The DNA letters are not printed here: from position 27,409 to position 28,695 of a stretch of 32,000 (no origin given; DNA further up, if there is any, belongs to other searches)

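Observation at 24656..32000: Integrated tailed-virus-like element in an archaeal chromosome, anchored at a tRNA-Gly-like site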

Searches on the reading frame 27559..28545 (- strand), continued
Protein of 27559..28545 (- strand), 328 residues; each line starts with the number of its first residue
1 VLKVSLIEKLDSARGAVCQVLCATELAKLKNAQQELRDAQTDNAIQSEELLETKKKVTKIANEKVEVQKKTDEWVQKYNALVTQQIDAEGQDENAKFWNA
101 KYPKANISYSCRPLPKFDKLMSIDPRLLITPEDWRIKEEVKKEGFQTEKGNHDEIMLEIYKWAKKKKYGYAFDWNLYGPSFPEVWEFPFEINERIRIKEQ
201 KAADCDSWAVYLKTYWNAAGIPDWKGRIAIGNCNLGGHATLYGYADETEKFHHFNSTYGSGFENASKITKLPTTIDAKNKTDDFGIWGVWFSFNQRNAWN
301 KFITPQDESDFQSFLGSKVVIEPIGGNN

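Call 55: search_protein_families(library=pfam, proteins=[L008:11911-13590:-, L008:14569-16224:-, L008:16163-16756:-, L008:14132-14512:-, L009:10919-11485:+, L009:12136-12552:-, L009:13231-13662:-, L009:13999-14589:-, L008:1118-2311:+, L008:2295-4022:+], max_evalue=0.01)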
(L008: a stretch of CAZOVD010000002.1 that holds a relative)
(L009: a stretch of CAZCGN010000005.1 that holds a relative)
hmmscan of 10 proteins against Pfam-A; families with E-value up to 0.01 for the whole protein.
L008:11911-13590:- (559 aa): 5 families
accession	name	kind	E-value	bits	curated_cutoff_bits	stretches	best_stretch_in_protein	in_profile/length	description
PF00176.29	SNF2-rel_dom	-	9.5e-49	166.5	24.9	1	106-344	18-252/290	SNF2-related domain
PF00271.37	Helicase_C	-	1e-17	64.8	23.5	1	409-512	6-110/110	Helicase conserved C-terminal domain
PF04851.21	ResIII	-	8.1e-15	55.6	22.5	1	88-245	1-163/164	Type III restriction enzyme, res subunit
PF00270.35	DEAD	-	2.9e-13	50.3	26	1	93-251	2-166/167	DEAD/DEAH box helicase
PF07443.18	HARP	-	0.0093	15.9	25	0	15-58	2-45/55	HepA-related protein (HARP)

L008:14569-16224:- (551 aa): 0 families

L008:16163-16756:- (197 aa): 0 families

L008:14132-14512:- (126 aa): 0 families

L009:10919-11485:+ (188 aa): 0 families

L009:12136-12552:- (138 aa): 0 families

L009:13231-13662:- (143 aa): 0 families

L009:13999-14589:- (196 aa): 0 families

L008:1118-2311:+ (397 aa): 0 families

L008:2295-4022:+ (575 aa): 13 families
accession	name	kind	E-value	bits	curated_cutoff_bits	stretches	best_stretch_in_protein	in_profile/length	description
PF13385.13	Laminin_G_3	-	9e-23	81.5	27.6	1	398-554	1-150/151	Concanavalin A-like lectin/glucanases superfamily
PF25173.1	Beta-prop_WDR3_1st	-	5.7e-08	33.1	154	1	2-78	12-88/184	WDR3 first beta-propeller domain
PF25174.1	Beta-prop_THOC3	-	9.5e-08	31.8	305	1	4-78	156-230/272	THOC3 beta-propeller domain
PF23414.1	Beta-prop_EML_2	-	1.6e-07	31.5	90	1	4-78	25-98/266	Echinoderm microtubule-associated protein second beta-propeller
PF24817.1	WD40_WDHD1_1st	-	3.1e-07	30.3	109.9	1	13-70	80-137/291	WDHD1 first WD40 domain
PF24814.1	WD40_Prp19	-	0.00015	21.4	320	0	5-65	163-224/281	Prp19 WD40 domain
PF24807.1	WD40_CDC20-Fz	-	0.00035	20.4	200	0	10-69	126-185/292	CDC20/Fizzy WD40 domain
PF25175.1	Beta-prop_WDR5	-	0.00056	19.7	250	0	4-78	79-153/296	WDR5 beta-propeller domain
PF02210.31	Laminin_G_2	-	0.0026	18.7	22.9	1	461-530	32-100/126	Laminin G domain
PF24796.1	WDR55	-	0.0033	16.9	200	0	165-264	21-125/296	WDR55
PF16755.11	Beta-prop_NUP159_NUP214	-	0.0044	16.8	29.6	0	114-235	62-190/366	NUP159/214 beta propeller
PF24782.2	WD40_MABP1-WDR62_2nd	-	0.0051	16.2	290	1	30-165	144-281/341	MABP1/WDR62 second WD40 domain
PF00400.38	WD40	-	0.0063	17.5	27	0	12-47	4-39/39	WD domain, G-beta repeat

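Call 56: fold_search(model_id=the predicted structure, library=pdb)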
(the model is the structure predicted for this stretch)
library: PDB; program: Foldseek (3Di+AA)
matches with E <= 10: 298; with E <= 0.001: 6
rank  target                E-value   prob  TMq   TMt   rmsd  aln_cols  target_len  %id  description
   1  4fgq_A                4.7e-06  1.00  0.33  0.57   7.4       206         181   14  Legionella pneumophila LapG (released 2012-06-20)
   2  4fgq_B                5.6e-06  1.00  0.33  0.54   7.5       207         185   13  Legionella pneumophila LapG (released 2012-06-20)
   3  4fgp_A                6.3e-06  1.00  0.33  0.55   7.3       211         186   13  Legionella pneumophila LapG (EGTA-treated) (released 2012-06-20)
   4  4fgp_B                8.9e-06  1.00  0.33  0.55   7.3       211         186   13  Legionella pneumophila LapG (EGTA-treated) (released 2012-06-20)
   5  4fgo                  2.3e-05  1.00  0.33  0.56   7.1       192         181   13  Legionella pneumophila LapG (calcium-bound) (released 2012-06-20)
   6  4u65_E                6.4e-05  1.00  0.30  0.52   6.3       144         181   17  Structure of the periplasmic output domain of the Legionella pneumophila LapD ortholog CdgS9 in complex with Pseudomon (released 2014-08-13)
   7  4xz7_B                8.8e-03  0.97  0.25  0.22   8.4       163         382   14  Crystal structure of a TGase (released 2015-06-24)
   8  7pjo_AAA              2.1e-02  0.72  0.25  0.35  11.8       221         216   11  Crystal form 3 of CPR-C4: a cysteine protease from the Candidate Phyla Radiation (released 2022-07-06)
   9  7ob7                  2.2e-02  0.82  0.28  0.39  10.6       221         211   10  CPR-C4 - novel protease from the Candidate Phyla Radiation (CPR) (released 2022-04-27)
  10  7ob6_A                3.8e-02  0.60  0.25  0.34  12.1       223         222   12  CPR-C4 - a conserved novel protease from the Candidate Phyla Radiation (released 2022-04-27)
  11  7ob6_B                4.5e-02  0.63  0.25  0.36  12.2       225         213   11  CPR-C4 - a conserved novel protease from the Candidate Phyla Radiation (released 2022-04-27)
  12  7pjo_BBB              6.0e-02  0.54  0.25  0.34  12.3       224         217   11  Crystal form 3 of CPR-C4: a cysteine protease from the Candidate Phyla Radiation (released 2022-07-06)
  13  6tsq_AAA              7.5e-02  0.60  0.17  0.19   8.6       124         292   15  Marasmius oreades agglutinin (MOA) activated by manganese (II) (released 2020-07-29)
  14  8p1q_A                7.5e-02  0.06  0.09  0.07  21.7       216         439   11  USP28 in complex with FT206 (released 2024-05-22)
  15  8p1q_B                7.5e-02  0.06  0.11  0.10  28.7       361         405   10  USP28 in complex with FT206 (released 2024-05-22)
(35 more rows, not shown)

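Call 58: search_protein_families(library=pfam, proteins=[L007:17324-18175:+], max_evalue=0.01)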
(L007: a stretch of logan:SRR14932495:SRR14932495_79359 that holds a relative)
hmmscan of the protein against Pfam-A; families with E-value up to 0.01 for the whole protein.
L007:17324-18175:+ (283 aa): 2 families
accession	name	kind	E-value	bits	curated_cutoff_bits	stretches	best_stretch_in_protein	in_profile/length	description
PF07484.17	Collar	-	0.0011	19.3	24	1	149-182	1-29/57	Phage Tail Collar Domain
PF21939.1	Gp10_C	-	0.0047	18.3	27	0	194-253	50-99/139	Baseplate structural protein Gp10, C-terminal domain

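Call 61: find_related_loci(query=A1, collection=metagenome_contigs, flank=10000)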
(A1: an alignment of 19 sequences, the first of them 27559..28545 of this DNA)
Query A1 (328 aa) in metagenome_contigs; peptide patterns used: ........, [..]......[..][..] (x = any residue, [..] = any of these).
130 stretches matched a pattern; 41 encode a relative of the query (tblastn E <= 1e-3); 41 distinct loci.
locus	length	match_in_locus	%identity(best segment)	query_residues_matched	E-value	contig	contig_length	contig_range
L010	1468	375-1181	95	60-328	0e+0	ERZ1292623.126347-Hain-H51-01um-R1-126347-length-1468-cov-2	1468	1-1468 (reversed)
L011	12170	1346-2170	41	49-322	4e-63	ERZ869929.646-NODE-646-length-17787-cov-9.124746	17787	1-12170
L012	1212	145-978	35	26-312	2e-58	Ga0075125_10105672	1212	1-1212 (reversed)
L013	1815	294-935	44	97-312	7e-53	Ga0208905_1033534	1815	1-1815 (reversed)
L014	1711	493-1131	43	97-312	4e-50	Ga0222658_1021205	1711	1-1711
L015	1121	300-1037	37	23-302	7e-52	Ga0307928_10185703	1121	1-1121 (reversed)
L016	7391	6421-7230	33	3-299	9e-46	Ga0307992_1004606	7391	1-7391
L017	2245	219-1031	33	28-302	3e-45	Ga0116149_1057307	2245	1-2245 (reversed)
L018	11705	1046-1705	39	87-313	7e-44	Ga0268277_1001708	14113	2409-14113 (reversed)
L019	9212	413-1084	37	77-302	1e-43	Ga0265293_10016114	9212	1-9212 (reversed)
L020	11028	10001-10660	39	87-313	6e-44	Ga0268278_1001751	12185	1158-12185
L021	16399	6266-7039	35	47-307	2e-43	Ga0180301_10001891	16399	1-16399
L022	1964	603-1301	35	60-302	8e-44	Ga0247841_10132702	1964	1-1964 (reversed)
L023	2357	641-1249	39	93-302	1e-42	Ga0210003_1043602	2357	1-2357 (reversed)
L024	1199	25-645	39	96-308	4e-44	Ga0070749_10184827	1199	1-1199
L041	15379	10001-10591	36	100-302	1e-30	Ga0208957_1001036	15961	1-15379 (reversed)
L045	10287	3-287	42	205-302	3e-21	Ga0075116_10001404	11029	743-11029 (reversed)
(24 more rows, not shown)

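Call 62: find_related_loci(query=A1, collection=viral_contigs, flank=10000)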
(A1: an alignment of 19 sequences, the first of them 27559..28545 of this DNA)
Query A1 (328 aa) in viral_contigs; peptide patterns used: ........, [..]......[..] (x = any residue, [..] = any of these).
53 stretches matched a pattern; 1 encode a relative of the query (tblastn E <= 1e-3); 1 distinct loci.
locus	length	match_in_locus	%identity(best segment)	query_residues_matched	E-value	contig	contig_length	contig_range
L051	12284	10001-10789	31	22-302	3e-37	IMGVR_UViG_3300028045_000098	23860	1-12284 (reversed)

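Call 65: search_protein_families(library=pfam, proteins=[L011:3226-5259:+, L011:8056-9075:+, L011:9498-10448:+, L018:2229-3692:+, L021:8270-9931:-, L021:11485-13248:-, L021:14911-16062:-, L045:777-2096:+, L041:11452-13035:+, L019:3860-4570:+], max_evalue=0.001)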
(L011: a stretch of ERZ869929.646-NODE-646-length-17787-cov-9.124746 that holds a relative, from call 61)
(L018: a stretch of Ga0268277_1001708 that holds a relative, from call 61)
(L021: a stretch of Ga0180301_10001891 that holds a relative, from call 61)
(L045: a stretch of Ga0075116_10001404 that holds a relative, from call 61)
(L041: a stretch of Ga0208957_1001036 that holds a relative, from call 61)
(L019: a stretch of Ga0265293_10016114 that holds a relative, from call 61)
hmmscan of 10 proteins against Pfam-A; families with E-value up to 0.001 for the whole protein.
L011:3226-5259:+ (677 aa): 0 families

L011:8056-9075:+ (339 aa): 2 families
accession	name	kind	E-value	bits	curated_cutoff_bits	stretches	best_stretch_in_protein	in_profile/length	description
PF18780.6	HNH_repeat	-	2.8e-12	47.2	26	1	104-155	2-53/54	Homing endonuclease associated repeat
PF02732.21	ERCC4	-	8.9e-06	26.1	24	1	190-282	21-128/140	ERCC4 domain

L011:9498-10448:+ (316 aa): 2 families
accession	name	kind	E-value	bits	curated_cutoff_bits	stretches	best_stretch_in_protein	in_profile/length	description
PF02348.25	CTP_transf_3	-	7.6e-20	72.1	22.6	1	9-157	1-148/217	Cytidylyltransferase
PF15801.11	zf-C6H2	-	0.00018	22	30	1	227-252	12-37/47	zf-MYND-like zinc finger, mRNA-binding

L018:2229-3692:+ (487 aa): 0 families

L021:8270-9931:- (553 aa): 0 families

L021:11485-13248:- (587 aa): 2 families
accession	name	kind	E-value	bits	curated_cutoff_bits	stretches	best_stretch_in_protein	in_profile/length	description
PF13597.11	NRDD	-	7.4e-146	487.5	26.2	1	17-577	1-562/562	Anaerobic ribonucleoside-triphosphate reductase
PF21349.2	RUBY_RBDX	-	0.0002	21.2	26.5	1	527-550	3-29/30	Rubrerythrin, rubredoxin-like domain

L021:14911-16062:- (383 aa): 10 families
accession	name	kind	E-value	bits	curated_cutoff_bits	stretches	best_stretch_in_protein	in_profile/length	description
PF00493.29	MCM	-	9e-16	58.1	23.3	1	98-286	2-216/224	MCM P-loop domain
PF01078.27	Mg_chelatase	-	1.4e-08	34.8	20.3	1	185-255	89-157/207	Magnesium chelatase, subunit ChlI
PF00158.32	Sigma54_activat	-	3.2e-08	33.9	20.2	0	194-257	83-144/168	Sigma-54 interaction domain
PF17855.7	MCM_lid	-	3.4e-08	34.3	27.4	1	305-381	3-86/87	MCM AAA-lid domain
PF07728.20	AAA_5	-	5.3e-08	33.4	22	1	150-268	1-139/139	AAA domain (dynein-related subfamily)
PF00004.35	AAA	-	3.4e-07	31.2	21.2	1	151-275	1-130/131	ATPase family associated with various cellular activities (AAA)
PF25199.1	nSTAND_NTPase5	-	0.00015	22.1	34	0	201-259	67-124/145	Novel STAND NTPase 5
PF14947.12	HTH_45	-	0.00021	21.7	25.5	1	53-81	40-69/77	Winged helix-turn-helix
PF14532.12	Sigma54_activ_2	-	0.00054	20.7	25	0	143-242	16-96/138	Sigma-54 interaction domain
PF13401.12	AAA_22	-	0.001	19.9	27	0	150-172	7-29/130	AAA domain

L045:777-2096:+ (439 aa): 0 families

L041:11452-13035:+ (527 aa): 0 families

L019:3860-4570:+ (236 aa): 1 family
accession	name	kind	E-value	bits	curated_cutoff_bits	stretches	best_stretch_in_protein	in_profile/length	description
PF06378.16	SSAP_Sak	-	1.2e-33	116.3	22.3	1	125-236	15-129/152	Sak Single Strand Annealing Protein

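Call 121: search_protein_representatives(alignment_id=A1)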
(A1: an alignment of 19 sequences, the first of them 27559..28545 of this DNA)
Query: 19 sequences, 290 profile positions. Proteins with E-value up to 0.001 (for the whole library): 710; up to 1e-10: 367; up to 1e-30: 101. The best 150 are listed.
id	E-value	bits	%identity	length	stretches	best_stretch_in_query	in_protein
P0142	5.4e-105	367.2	-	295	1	4-288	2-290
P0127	2.0e-103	362.1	-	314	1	5-288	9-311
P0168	1.7e-95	336.1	-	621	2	174-287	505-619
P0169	1.6e-93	329.6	-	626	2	174-271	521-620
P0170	5.5e-89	314.7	-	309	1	24-284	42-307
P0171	3.6e-87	308.8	-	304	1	21-272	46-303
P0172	1.0e-86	307.3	-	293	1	4-271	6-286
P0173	3.6e-83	295.6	-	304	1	11-281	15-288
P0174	2.4e-80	286.3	-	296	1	5-287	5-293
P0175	5.5e-80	285.2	-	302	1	20-283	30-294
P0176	4.5e-79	282.2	-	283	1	24-287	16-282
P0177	1.0e-78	281.0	-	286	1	24-275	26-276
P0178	8.4e-77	274.7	-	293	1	5-276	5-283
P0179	3.4e-74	266.2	-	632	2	27-209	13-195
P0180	7.6e-74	265.0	-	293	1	7-272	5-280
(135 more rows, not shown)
